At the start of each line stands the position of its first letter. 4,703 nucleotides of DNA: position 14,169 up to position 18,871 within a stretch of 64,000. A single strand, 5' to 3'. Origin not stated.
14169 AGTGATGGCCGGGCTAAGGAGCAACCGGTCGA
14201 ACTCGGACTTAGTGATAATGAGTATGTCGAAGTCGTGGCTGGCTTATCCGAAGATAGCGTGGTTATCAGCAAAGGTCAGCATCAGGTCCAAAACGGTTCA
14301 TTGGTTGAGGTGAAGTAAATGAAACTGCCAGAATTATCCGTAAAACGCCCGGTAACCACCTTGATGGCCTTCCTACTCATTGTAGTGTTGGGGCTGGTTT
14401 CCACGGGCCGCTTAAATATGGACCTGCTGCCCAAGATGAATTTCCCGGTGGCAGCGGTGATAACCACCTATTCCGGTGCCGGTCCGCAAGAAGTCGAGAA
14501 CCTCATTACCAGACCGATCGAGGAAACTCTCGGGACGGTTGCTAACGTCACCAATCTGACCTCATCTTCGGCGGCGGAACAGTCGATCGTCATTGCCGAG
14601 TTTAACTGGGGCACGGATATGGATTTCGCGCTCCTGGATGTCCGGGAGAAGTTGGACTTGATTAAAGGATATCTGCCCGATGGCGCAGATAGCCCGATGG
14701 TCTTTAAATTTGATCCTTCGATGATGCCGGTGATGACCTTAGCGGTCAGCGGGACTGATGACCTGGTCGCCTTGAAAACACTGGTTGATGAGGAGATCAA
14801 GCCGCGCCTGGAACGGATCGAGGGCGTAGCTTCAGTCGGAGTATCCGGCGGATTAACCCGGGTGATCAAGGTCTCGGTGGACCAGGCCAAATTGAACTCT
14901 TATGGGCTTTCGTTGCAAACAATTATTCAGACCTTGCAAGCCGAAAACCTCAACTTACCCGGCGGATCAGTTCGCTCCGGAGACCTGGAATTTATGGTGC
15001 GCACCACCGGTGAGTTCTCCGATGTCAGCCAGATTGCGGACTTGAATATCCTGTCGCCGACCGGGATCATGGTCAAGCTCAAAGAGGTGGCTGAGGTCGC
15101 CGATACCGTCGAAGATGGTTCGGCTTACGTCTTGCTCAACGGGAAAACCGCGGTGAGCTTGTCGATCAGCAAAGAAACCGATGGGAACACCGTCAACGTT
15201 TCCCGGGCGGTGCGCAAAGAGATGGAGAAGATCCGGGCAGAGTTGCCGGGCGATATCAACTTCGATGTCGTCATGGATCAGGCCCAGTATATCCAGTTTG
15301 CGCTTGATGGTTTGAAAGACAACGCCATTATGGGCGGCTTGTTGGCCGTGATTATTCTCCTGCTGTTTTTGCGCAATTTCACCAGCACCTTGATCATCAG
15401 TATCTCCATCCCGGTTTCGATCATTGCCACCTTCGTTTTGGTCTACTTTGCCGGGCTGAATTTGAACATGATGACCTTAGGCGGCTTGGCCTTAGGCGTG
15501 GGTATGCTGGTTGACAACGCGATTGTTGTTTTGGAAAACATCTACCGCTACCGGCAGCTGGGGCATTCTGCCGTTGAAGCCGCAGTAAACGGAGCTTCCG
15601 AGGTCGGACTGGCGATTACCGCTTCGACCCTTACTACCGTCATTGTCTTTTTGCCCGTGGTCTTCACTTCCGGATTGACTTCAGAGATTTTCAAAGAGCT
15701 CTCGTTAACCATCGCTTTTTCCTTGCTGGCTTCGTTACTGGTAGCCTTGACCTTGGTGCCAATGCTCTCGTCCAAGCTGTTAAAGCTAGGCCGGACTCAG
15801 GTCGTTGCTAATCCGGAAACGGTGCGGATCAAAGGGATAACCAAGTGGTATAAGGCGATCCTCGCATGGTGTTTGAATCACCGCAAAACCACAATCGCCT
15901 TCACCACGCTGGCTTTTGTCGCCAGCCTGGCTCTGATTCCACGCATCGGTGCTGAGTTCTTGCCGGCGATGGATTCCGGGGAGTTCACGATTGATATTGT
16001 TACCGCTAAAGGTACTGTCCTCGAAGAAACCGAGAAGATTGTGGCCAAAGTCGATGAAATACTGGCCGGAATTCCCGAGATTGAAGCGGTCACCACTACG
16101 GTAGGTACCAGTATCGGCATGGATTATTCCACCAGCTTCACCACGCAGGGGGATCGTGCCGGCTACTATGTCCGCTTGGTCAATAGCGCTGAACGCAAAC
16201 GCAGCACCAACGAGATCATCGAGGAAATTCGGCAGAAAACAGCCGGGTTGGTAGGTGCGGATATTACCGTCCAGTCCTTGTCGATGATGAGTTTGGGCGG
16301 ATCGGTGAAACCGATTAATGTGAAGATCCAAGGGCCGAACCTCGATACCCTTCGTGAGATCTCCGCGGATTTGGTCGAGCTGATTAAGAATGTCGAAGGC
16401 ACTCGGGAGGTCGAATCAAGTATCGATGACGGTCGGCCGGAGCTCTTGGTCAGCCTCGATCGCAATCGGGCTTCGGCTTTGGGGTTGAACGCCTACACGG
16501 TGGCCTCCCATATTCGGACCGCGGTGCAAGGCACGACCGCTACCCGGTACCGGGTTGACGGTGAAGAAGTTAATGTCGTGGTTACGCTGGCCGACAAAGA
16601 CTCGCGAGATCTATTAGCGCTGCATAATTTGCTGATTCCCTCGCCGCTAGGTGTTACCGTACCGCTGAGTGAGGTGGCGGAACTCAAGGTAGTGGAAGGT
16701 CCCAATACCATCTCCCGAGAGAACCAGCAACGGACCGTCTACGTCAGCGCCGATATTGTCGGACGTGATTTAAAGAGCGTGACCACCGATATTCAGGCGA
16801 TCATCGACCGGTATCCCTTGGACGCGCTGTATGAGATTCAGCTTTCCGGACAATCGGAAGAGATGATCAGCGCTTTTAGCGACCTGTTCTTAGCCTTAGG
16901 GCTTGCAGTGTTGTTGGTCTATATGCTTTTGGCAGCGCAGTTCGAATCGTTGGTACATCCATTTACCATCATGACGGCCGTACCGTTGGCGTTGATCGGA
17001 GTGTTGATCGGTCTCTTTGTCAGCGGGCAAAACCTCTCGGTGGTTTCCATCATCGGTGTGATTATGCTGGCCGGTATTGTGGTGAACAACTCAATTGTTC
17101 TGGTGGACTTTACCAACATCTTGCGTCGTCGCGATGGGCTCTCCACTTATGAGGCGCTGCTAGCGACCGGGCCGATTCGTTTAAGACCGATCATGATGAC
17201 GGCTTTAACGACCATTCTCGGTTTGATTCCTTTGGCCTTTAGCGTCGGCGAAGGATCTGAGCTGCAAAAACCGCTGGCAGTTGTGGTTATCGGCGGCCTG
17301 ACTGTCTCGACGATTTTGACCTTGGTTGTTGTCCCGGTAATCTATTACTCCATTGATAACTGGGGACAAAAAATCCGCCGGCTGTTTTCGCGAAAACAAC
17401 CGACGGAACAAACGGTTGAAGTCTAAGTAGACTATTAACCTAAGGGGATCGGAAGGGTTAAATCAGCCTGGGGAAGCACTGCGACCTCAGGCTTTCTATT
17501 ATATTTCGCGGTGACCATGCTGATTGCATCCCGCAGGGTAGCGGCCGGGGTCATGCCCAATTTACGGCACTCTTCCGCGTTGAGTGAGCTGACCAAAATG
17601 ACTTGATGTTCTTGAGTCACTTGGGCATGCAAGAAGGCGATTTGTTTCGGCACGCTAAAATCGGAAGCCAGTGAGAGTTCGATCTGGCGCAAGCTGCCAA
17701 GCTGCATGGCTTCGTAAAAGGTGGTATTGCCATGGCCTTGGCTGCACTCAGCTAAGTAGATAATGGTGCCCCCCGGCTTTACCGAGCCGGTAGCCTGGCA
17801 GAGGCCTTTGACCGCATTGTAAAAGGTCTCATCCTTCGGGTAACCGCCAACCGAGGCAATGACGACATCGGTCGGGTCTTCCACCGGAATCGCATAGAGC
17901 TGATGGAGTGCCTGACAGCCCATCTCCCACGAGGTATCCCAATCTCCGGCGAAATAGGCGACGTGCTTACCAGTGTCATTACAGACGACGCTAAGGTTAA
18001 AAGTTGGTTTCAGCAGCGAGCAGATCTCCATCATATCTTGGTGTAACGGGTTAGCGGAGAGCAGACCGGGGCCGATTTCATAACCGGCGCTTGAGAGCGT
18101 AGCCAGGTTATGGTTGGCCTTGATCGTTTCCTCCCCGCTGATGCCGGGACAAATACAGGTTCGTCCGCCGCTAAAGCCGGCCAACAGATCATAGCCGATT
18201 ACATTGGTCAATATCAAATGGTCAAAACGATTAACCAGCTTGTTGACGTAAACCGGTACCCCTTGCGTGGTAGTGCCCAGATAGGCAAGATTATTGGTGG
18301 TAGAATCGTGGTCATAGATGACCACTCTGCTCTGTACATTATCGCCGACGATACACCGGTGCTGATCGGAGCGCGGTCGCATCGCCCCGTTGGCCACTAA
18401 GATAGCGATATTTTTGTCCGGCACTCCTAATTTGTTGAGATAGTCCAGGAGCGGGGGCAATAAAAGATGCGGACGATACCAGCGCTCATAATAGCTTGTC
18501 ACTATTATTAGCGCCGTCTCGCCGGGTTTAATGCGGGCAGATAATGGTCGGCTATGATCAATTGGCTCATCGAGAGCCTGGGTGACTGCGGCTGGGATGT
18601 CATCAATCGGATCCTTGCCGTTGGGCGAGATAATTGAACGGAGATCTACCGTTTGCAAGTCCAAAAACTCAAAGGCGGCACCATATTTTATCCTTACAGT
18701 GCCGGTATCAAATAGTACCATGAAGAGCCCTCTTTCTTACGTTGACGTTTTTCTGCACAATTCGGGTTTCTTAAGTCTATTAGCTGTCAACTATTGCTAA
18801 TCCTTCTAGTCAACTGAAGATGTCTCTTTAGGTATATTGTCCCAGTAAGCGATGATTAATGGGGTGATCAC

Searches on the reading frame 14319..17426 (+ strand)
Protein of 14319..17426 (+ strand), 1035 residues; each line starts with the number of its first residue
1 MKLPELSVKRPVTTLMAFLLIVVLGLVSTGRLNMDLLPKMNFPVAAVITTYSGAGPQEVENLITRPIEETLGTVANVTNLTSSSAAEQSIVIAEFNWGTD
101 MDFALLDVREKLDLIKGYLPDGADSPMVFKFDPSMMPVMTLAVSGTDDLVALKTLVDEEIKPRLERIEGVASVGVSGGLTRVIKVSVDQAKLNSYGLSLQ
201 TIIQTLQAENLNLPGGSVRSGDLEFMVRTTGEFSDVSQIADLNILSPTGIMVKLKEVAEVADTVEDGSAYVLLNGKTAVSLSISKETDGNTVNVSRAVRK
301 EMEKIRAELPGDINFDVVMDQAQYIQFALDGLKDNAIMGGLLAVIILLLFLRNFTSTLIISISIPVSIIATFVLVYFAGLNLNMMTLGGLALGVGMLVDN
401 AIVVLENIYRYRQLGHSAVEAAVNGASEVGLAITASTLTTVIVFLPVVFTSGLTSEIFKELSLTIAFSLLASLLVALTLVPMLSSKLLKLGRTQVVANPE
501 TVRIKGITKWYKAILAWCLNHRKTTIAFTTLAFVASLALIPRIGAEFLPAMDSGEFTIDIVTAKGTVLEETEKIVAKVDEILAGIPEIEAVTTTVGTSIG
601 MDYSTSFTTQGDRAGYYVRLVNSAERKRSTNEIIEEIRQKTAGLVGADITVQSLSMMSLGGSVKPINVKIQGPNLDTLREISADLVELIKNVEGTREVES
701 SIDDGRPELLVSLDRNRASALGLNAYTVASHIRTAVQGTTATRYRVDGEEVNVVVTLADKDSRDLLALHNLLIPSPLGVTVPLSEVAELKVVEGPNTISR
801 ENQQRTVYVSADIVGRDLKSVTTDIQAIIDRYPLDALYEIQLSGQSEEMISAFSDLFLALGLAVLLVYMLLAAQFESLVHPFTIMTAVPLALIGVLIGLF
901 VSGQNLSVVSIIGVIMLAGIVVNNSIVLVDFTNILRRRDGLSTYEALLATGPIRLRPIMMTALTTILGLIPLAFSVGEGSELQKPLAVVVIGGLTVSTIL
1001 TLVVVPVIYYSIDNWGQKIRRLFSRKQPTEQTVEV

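Call 19: search_protein_families(library=pfam, proteins=[window:14319-17426:+], max_evalue=0.001)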
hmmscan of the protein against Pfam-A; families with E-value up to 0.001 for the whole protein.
window:14319-17426:+ (1035 aa): 2 families
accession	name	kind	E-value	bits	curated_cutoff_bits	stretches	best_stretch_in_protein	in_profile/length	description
PF00873.25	ACR_tran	-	3e-258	860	28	1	5-1012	3-1020/1021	AcrB/AcrD/AcrF family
PF03176.21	MMPL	-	8.1e-13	48.5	20.5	1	287-499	103-310/333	MMPL family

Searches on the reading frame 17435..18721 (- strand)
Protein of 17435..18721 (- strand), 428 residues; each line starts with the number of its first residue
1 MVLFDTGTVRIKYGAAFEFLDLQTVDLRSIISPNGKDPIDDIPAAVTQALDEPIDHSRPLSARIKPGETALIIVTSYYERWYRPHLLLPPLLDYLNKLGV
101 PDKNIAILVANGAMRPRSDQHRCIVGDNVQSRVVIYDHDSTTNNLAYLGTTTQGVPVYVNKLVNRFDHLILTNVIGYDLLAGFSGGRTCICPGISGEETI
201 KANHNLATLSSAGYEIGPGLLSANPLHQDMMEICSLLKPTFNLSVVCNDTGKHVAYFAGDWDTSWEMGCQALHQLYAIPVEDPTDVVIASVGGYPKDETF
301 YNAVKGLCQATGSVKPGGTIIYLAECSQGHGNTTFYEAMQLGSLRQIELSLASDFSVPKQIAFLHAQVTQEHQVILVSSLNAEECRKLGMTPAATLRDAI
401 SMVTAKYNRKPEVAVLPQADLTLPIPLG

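Call 19: search_protein_families(library=pfam, proteins=[window:17435-18721:-], max_evalue=0.001)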
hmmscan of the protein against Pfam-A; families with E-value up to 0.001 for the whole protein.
window:17435-18721:- (428 aa): 2 families
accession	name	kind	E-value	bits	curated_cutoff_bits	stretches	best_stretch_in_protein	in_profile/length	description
PF09861.14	Lar_N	-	1.3e-44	152.3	23.3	1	13-210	1-197/204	Lactate racemase N-terminal domain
PF21113.2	LarA_C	-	5.3e-22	78.8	25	1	282-418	4-146/152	Lactate racemase C-terminal domain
